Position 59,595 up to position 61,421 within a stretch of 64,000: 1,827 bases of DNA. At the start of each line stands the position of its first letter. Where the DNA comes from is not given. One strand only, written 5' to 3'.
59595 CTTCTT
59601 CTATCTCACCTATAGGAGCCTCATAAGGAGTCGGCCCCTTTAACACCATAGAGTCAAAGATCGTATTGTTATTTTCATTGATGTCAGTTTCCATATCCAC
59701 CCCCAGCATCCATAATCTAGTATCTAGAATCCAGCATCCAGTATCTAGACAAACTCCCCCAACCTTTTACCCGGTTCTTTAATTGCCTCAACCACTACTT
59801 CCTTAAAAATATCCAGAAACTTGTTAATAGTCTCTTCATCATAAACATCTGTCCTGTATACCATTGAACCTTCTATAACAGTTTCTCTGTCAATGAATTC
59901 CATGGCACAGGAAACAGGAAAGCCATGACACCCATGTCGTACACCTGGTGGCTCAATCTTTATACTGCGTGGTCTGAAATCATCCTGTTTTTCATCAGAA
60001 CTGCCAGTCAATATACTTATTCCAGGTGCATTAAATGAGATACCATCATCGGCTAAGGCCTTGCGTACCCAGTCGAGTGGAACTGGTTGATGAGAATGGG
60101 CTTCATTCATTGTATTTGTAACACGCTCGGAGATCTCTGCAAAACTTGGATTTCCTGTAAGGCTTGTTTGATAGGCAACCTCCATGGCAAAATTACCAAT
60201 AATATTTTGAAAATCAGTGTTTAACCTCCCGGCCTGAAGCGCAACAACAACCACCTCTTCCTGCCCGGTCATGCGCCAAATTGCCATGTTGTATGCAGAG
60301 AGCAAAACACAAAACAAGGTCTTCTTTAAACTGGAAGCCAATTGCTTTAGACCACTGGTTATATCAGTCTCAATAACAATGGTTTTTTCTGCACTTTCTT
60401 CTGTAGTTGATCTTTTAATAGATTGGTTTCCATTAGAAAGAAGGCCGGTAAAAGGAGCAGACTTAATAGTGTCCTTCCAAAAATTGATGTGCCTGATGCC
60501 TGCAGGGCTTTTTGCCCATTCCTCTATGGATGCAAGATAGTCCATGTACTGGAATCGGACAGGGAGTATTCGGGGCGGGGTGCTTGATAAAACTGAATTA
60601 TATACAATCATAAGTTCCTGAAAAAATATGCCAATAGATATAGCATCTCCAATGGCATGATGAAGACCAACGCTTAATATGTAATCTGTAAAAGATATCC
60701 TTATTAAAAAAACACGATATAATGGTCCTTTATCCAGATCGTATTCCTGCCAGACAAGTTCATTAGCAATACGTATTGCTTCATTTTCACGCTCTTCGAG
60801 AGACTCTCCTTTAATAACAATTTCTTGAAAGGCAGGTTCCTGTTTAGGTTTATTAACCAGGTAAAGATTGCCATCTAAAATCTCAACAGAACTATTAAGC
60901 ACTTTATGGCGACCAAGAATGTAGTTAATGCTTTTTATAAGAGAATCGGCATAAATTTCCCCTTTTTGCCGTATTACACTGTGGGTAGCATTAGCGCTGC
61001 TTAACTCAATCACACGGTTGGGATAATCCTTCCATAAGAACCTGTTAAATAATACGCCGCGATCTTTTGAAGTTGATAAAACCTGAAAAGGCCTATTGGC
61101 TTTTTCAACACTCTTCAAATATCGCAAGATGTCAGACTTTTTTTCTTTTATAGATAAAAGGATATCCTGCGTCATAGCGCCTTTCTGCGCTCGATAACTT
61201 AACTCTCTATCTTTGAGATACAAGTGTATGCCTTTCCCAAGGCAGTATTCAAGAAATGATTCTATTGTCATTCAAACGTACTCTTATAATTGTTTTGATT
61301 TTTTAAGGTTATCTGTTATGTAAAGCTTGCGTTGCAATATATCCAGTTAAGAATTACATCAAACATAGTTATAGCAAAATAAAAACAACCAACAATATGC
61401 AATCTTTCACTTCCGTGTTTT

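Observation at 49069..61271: Adenylation-less NRPS-like gene set wrapped around a YejABEF-type peptide importer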

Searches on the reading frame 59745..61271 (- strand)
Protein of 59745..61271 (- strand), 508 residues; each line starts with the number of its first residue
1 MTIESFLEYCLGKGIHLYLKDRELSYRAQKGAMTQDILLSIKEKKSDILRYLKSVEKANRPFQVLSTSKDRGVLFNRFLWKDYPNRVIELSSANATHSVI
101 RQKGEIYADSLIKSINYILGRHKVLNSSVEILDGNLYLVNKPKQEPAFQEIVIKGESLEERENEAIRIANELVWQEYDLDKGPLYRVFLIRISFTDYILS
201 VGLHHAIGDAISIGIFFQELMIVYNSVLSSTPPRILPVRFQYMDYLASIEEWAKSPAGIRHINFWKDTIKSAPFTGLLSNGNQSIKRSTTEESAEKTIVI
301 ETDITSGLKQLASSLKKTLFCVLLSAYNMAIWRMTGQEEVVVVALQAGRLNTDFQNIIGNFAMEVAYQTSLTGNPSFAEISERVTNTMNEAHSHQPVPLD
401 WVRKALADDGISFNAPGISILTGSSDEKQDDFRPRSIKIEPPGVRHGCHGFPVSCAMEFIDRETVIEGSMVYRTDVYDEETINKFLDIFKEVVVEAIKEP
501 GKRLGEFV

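Call 3: search_protein_families(library=pfam, proteins=[window:59745-61271:-], max_evalue=0.01)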
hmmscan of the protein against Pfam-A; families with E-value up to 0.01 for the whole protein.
window:59745-61271:- (508 aa): 2 families
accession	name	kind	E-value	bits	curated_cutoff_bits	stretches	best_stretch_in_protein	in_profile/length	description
PF00668.25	Condensation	-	5.1e-53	180.8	30.6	1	92-506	25-443/456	Condensation domain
PF18563.6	TubC_N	-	9.1e-13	48.5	26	1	3-53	1-51/52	TubC N-terminal docking domain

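Call 7: search_protein_families(library=ncbifam, proteins=[window:59745-61271:-], max_evalue=0.001)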
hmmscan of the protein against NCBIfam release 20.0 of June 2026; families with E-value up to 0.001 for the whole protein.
window:59745-61271:- (508 aa): 3 families
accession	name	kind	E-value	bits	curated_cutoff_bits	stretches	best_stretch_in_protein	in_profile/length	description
NF004282.0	PRK05691.1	subfamily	1.5e-41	140.7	4090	1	91-409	695-1012/4334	non-ribosomal peptide synthase/polyketide synthase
NF047350.1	aureusi_NRPS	equivalog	2.1e-15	54.8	2500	1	106-497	1029-1398/2373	aureusimine non-ribosomal peptide synthetase AusA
TIGR03443.1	alpha_am_amid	equivalog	1.1e-05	23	1030.1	1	293-505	30-209/1390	L-aminoadipate-semialdehyde dehydrogenase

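Call 8: find_encoding_contigs(protein=window:59745-61271:-, flank=10000, max_places=6)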
Protein window:59745-61271:- (508 aa): 2 contigs read that carry it; 2 places shown.
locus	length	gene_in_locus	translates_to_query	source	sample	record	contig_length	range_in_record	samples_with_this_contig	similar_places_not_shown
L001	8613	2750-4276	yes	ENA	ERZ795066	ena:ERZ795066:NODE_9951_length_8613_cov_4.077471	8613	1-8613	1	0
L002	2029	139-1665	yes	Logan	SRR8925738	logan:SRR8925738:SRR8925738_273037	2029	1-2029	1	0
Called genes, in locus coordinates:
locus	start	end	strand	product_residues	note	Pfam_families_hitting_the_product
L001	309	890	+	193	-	-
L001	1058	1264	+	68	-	-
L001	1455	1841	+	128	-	PF05168:HEPN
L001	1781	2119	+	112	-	PF01909:NTP_transf_2, PF18765:Polbeta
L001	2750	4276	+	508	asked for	PF18563:TubC_N, PF00668:Condensation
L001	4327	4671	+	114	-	PF00550:PP-binding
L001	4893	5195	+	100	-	PF13366:PDDEXK_3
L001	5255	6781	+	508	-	PF00668:Condensation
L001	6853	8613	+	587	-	?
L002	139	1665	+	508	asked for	PF18563:TubC_N, PF00668:Condensation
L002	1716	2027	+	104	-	?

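Call 9: find_homologous_proteins(query=window:59745-61271:-, max_evalue=1e-10)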
Query window:59745-61271:- (508 aa): 49 proteins with E <= 1e-10 among 8000 candidates.
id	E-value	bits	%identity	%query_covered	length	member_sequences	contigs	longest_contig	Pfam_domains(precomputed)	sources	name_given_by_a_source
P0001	0.0e+0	1014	89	100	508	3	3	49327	PF00668.26,PF18563.7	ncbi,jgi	jgi:hypothetical protein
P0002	5.6e-280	947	81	100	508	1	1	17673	PF00668.26,PF18563.7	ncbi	-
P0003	1.9e-278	942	79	100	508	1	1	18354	PF00668.26,PF18563.7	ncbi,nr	ncbi:MAG: hypothetical protein JXL81_11205 [Deltaproteobacteria bacterium]|nr:hypothetical protein [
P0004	1.9e-216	737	64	100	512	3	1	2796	PF00668.26,PF18563.7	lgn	-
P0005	5.8e-211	719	60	100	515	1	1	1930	PF00668.26,PF18563.7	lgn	-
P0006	3.0e-207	707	60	100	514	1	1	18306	PF00668.26,PF18563.7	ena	-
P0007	7.5e-207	706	82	73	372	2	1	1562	PF00668.26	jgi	jgi:hypothetical protein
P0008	1.5e-201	688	58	100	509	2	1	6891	PF00668.26,PF18563.7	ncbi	-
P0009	1.6e-201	688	58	100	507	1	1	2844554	PF00668.26,PF18563.7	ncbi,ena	-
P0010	5.1e-194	664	57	100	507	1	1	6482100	PF00668.26,PF18563.7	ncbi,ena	-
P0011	2.0e-193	662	61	90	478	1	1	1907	PF00668.26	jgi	jgi:NRPS condensation-like uncharacterized protein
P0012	5.3e-185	634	58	98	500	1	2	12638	PF00668.26,PF18563.7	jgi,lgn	jgi:hypothetical protein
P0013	6.6e-177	607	53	98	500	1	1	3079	PF00668.26,PF18563.7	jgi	jgi:hypothetical protein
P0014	2.8e-175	602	55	99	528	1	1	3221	PF00668.26,PF18563.7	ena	-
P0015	2.3e-174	599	55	100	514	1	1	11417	PF00668.26,PF18563.7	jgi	jgi:hypothetical protein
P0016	5.2e-173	594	55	98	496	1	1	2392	PF00668.26,PF18563.7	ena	-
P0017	4.6e-172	591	53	98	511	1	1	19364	PF00668.26,PF18563.7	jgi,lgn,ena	-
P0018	7.4e-172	590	52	99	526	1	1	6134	PF00668.26,PF18563.7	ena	-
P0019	1.4e-171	590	52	99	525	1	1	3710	PF00668.26,PF18563.7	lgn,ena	-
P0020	2.2e-170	586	54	98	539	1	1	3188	PF00668.26,PF18563.7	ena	-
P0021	2.2e-169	582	52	99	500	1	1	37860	PF00668.26,PF18563.7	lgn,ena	-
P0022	2.2e-167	576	52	99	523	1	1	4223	PF00668.26,PF18563.7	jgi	-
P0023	1.4e-166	573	53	98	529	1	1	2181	PF00668.26,PF18563.7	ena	-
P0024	4.3e-165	568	52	96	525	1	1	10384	PF00668.26,PF18563.7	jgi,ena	-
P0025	8.4e-165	567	52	99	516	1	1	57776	PF00668.26,PF18563.7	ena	-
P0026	1.9e-162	559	52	94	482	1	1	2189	PF00668.26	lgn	-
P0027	1.7e-161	556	53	92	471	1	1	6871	PF00668.26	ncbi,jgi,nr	ncbi:MAG: condensation domain-containing protein [Acidobacteriota bacterium]|jgi:hypothetical protei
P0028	1.0e-159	550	50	98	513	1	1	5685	PF00668.26,PF18563.7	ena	-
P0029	1.2e-158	547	55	86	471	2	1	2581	PF00668.26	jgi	-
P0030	1.3e-155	537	53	92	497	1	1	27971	PF00668.26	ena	-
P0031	1.9e-155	536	51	92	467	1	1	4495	PF00668.26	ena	-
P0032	1.3e-154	534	51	97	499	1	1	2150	PF00668.26,PF18563.7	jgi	jgi:hypothetical protein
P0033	1.9e-150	520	53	92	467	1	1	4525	PF00668.26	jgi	-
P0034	2.2e-150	520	46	100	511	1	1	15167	PF00668.26,PF18563.7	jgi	jgi:hypothetical protein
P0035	5.0e-150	518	53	88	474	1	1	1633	PF00668.26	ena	-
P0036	1.4e-148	514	53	90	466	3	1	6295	PF00668.26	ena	-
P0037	1.7e-147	510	50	92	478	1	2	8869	PF00668.26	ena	-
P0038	4.8e-147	509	53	86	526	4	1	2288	PF00668.26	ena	-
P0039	5.5e-147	508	53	86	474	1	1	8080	PF00668.26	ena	-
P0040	2.2e-146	506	47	97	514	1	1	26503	PF00668.26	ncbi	-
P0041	1.4e-145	504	47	100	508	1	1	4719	PF00668.26,PF18563.7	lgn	-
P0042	4.2e-141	489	51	86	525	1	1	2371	PF00668.26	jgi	-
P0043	3.5e-133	463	52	81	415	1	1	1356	PF00668.26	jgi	jgi:hypothetical protein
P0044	5.2e-133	462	57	71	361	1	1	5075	PF00668.26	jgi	-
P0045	3.4e-132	460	46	97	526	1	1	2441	PF00668.26,PF18563.7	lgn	-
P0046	1.5e-131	457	43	100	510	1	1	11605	PF00668.26,PF18563.7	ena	-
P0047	1.8e-109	385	50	68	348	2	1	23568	PF00668.26,PF18563.7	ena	-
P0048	2.1e-105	371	52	65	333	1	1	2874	PF00668.26,PF18563.7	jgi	jgi:hypothetical protein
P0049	2.3e-12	64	21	79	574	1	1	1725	PF00668.26,PF00550.32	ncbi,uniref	ncbi:condensation domain-containing protein, partial [Mycobacterium sp. IS-3022]|uniref:condensation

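Call 10: find_encoding_contigs(protein=P0009, flank=10000, max_places=2)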
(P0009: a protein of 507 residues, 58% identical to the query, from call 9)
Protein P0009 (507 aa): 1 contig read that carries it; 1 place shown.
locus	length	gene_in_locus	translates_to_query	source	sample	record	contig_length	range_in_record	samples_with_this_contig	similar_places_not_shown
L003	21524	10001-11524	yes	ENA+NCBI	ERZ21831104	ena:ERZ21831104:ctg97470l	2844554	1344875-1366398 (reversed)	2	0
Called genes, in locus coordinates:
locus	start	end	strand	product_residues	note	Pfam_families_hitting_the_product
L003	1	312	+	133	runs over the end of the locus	PF00144:Beta-lactamase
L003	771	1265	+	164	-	-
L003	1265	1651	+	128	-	-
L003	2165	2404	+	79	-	-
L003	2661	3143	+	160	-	PF13701:DDE_Tnp_1_4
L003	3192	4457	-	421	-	PF01609:DDE_Tnp_1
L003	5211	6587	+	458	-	PF00144:Beta-lactamase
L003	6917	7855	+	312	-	PF01797:Y1_Tnp, PF08299:Bac_DnaA_C (weak)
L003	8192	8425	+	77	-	PF02604:PhdYeFM_antitox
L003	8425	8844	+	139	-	PF01850:PIN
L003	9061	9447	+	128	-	PF05168:HEPN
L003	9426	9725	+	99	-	PF01909:NTP_transf_2, PF18765:Polbeta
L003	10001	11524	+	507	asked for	PF18563:TubC_N, PF00668:Condensation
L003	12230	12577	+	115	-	PF00550:PP-binding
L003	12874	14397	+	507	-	PF00668:Condensation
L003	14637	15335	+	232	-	PF13847:Methyltransf_31, PF08241:Methyltransf_11, PF13649:Methyltransf_25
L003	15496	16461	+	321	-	PF00685:Sulfotransfer_1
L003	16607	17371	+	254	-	PF00975:Thioesterase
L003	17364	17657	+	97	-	-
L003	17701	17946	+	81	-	PF00248:Aldo_ket_red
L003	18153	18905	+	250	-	PF00248:Aldo_ket_red, PF13746:Fer4_18 (faint), PF13187:Fer4_9 (weak)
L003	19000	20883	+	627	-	PF12969:DUF3857, PF01841:Transglut_core (weak)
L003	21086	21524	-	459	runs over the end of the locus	PF07690:MFS_1, PF13347:MFS_2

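Call 11: find_encoding_contigs(protein=P0010, flank=10000, max_places=2)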
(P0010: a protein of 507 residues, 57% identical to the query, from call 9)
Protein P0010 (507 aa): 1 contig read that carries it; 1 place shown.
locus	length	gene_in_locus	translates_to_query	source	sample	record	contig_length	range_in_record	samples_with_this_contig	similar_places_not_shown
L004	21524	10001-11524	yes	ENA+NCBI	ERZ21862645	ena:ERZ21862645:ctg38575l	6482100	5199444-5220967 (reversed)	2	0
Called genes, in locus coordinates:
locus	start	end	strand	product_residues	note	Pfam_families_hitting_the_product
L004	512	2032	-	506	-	PF05598:DUF772, PF13586:DDE_Tnp_1_2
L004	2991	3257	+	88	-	-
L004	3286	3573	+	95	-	-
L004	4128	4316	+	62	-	-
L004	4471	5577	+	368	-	PF15890:Peptidase_Mx1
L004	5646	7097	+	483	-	-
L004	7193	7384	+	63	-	-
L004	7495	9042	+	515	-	PF04055:Radical_SAM, PF13186:SPASM, PF07719:TPR_2 (faint), PF14559:TPR_19 (faint), PF00515:TPR_1 (faint), PF13181:TPR_8 (faint), PF13414:TPR_11 (faint), PF13424:TPR_12 (weak), +1 more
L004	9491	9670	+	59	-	-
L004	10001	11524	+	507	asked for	PF18563:TubC_N, PF00668:Condensation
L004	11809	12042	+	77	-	-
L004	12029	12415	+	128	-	PF01850:PIN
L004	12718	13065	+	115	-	PF00550:PP-binding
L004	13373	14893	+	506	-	PF00668:Condensation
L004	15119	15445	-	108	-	PF01797:Y1_Tnp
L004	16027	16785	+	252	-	PF13578:Methyltransf_24 (weak)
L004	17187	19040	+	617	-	PF00496:SBP_bac_5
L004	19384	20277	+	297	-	PF00685:Sulfotransfer_1, PF13469:Sulfotransfer_3 (weak)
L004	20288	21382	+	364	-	PF00528:BPD_transp_1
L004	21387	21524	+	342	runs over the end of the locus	PF00528:BPD_transp_1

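Call 17: find_related_loci(query=A1, collection=genome_contigs, flank=10000)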
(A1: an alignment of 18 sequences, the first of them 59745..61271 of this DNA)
Query A1 (508 aa) in genome_contigs; peptide patterns used: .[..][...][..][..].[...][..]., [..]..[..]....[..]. (x = any residue, [..] = any of these).
70 stretches matched a pattern; 21 encode a relative of the query (tblastn E <= 1e-3); 21 distinct loci.
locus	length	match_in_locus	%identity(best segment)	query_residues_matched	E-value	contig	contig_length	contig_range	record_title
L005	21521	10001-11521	89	1-507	0e+0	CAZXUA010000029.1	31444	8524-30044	MAG TPA_asm: uncultured Desulfatiglans sp. isolate binchicken_co43_301 genome assembly, contig: NODE_2272_length_31444_c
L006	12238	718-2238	87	1-507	0e+0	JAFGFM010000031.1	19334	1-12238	MAG: Deltaproteobacteria bacterium isolate Zod_Metabat.1317 k87_1326844, whole genome shotgun sequence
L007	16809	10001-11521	81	1-507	0e+0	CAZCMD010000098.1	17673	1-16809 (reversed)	MAG TPA_asm: uncultured Desulfatiglans sp. isolate SRP192927_co6_207 genome assembly, contig: NODE_7191_length_17673_cov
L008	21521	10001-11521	58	1-508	0e+0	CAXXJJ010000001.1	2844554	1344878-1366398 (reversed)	MAG: Desulfatiglandales bacterium isolate ad7cffaf-6c2b-4e6c-8426-e31439b40ff1 genome assembly, contig: contig_1, whole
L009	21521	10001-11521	58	1-508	0e+0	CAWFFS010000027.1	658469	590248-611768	MAG: uncultured delta proteobacterium isolate MFD02416.bin.2.25 genome assembly, contig: contig_93480, whole genome shot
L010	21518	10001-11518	57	1-507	0e+0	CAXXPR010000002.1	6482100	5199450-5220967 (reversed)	MAG: Desulfatiglandales bacterium isolate a8f5a47d-4dac-4919-b032-e1fff6f47f18 genome assembly, contig: contig_2, whole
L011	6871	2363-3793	52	26-504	3e-173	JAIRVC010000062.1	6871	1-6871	MAG: Acidobacteriota bacterium isolate Ehx436_bin31 k119_2388606, whole genome shotgun sequence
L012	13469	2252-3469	24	99-507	7e-40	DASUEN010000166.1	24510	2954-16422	MAG TPA_asm: Thermoanaerobaculia bacterium isolate SMAG_U1354 k141_1183588, whole genome shotgun sequence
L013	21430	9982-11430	22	15-502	9e-29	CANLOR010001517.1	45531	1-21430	uncultured Cyclobacteriaceae bacterium isolate 463.fasta genome assembly, contig: NODE_4658, whole genome shotgun sequen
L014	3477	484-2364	21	85-493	4e-26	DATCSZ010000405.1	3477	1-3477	MAG TPA_asm: Pseudomonadales bacterium isolate SMAG_U7318 k141_252086, whole genome shotgun sequence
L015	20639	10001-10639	22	129-359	4e-8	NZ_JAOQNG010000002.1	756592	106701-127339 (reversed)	Azospirillum canadense strain DS2 Ga0486050_02, whole genome shotgun sequence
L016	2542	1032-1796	22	103-361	4e-7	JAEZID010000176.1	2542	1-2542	MAG: Proteobacteria bacterium isolate OH_CDB_169 k127_394549, whole genome shotgun sequence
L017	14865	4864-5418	18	175-359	9e-7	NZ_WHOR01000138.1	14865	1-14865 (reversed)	Azospirillum formosense strain CC-NFb-7 NODE_138_length_14866_cov_5.799783_1-14866, whole genome shotgun sequence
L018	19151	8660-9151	22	175-342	1e-6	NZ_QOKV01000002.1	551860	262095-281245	Azospirillum brasilense strain ATCC 49958 NODE_2_length_551860_cov_60.791452, whole genome shotgun sequence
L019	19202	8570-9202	24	118-337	1e-8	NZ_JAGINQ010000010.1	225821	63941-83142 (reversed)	Azospirillum soli strain CC-LY788 Ga0451091_10, whole genome shotgun sequence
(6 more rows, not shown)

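Call 21: search_solved_structures(query=window:59745-61271:-, max_evalue=0.00001)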
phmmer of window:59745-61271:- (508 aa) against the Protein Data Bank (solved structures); distinct sequences matched with E-value up to 0.00001: 41.
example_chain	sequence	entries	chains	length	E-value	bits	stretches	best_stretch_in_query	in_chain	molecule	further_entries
6p1j_A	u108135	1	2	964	5.3e-31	111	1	100-493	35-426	Txo2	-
2jgp_A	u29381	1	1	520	3.5e-30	108.3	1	115-507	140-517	TYROCIDINE SYNTHETASE 3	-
6oyf_A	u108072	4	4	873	2e-29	105.8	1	91-495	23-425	Txo1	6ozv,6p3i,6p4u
9rde_A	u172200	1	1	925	1.1e-25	93.5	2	96-349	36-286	Bacitracin synthase 3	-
6cgo_A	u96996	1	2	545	3.8e-23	85.1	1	1-370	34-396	Condensation domain protein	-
4znm_A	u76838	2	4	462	2.2e-20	76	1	102-500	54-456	C-domain type II peptide synthetase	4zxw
4zxh_A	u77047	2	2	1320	1.3e-16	63.6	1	166-504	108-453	ABBFA_003403 | Tyrocidine synthetase 3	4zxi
4tx2_B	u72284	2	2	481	2.3e-16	62.7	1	103-506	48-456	Non-ribosomal peptide synthetase | Peptide synthetase, module 7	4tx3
5t7z_A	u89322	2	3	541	4.8e-15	58.4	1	4-411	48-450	EpoB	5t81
8qnf_A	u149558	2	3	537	5e-15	58.3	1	109-504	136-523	Condensation domain TomBC from the Tomaymycin non-ribosomal peptide synthetase | Tomaymycin non-ribosomal peptide synthetase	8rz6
5u89_A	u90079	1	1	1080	6.2e-15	58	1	47-402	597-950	Amino acid adenylation domain protein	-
8xjz_C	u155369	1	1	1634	2.7e-14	55.9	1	102-502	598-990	Peptide synthetase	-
9lcq_A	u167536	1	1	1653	3.4e-14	55.6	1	110-349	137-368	PvdL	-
9up2_A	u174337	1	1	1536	5.3e-14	54.9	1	110-349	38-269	PvdL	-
9lcp_A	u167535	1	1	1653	6.5e-14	54.7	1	110-349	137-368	PvdL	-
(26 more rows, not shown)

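Call 23: find_encoding_contigs(protein=P0025, flank=10000, max_places=1)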
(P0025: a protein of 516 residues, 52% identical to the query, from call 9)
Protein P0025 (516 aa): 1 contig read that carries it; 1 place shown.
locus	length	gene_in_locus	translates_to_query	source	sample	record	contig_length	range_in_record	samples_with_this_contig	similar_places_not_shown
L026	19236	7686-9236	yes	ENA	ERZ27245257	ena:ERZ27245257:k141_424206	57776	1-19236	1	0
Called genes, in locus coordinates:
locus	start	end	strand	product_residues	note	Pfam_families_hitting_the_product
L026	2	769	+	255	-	?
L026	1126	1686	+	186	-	PF07589:PEP_exosort_dom (weak)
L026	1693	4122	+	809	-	PF13620:CarboxypepD_reg (faint), PF13715:CarbopepD_reg_2 (faint), PF09479:Flg_new, PF15976:CooC_C (faint), PF25020:TTR_TEN1-4 (faint), PF10577:FAM171A1-2-B_N (faint)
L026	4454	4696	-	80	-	-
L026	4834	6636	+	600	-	PF00009:GTP_EFTU, PF22042:EF-G_D2 (weak), PF03144:GTP_EFTU_D2, PF00679:EFG_C, PF06421:LepA_C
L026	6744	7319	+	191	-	-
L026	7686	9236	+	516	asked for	PF18563:TubC_N, PF00668:Condensation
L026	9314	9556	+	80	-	-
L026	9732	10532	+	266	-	PF02517:Rce1-like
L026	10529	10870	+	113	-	PF00550:PP-binding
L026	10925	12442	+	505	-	PF00668:Condensation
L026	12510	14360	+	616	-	PF00496:SBP_bac_5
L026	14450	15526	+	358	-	PF00528:BPD_transp_1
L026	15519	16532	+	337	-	PF00528:BPD_transp_1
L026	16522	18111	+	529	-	PF04851:ResIII (faint), PF00005:ABC_tran, PF13191:AAA_16 (faint), PF13401:AAA_22 (faint), PF13555:AAA_29 (faint), PF20720:nSTAND3 (faint), PF00005:ABC_tran, PF02463:SMC_N (weak), +2 more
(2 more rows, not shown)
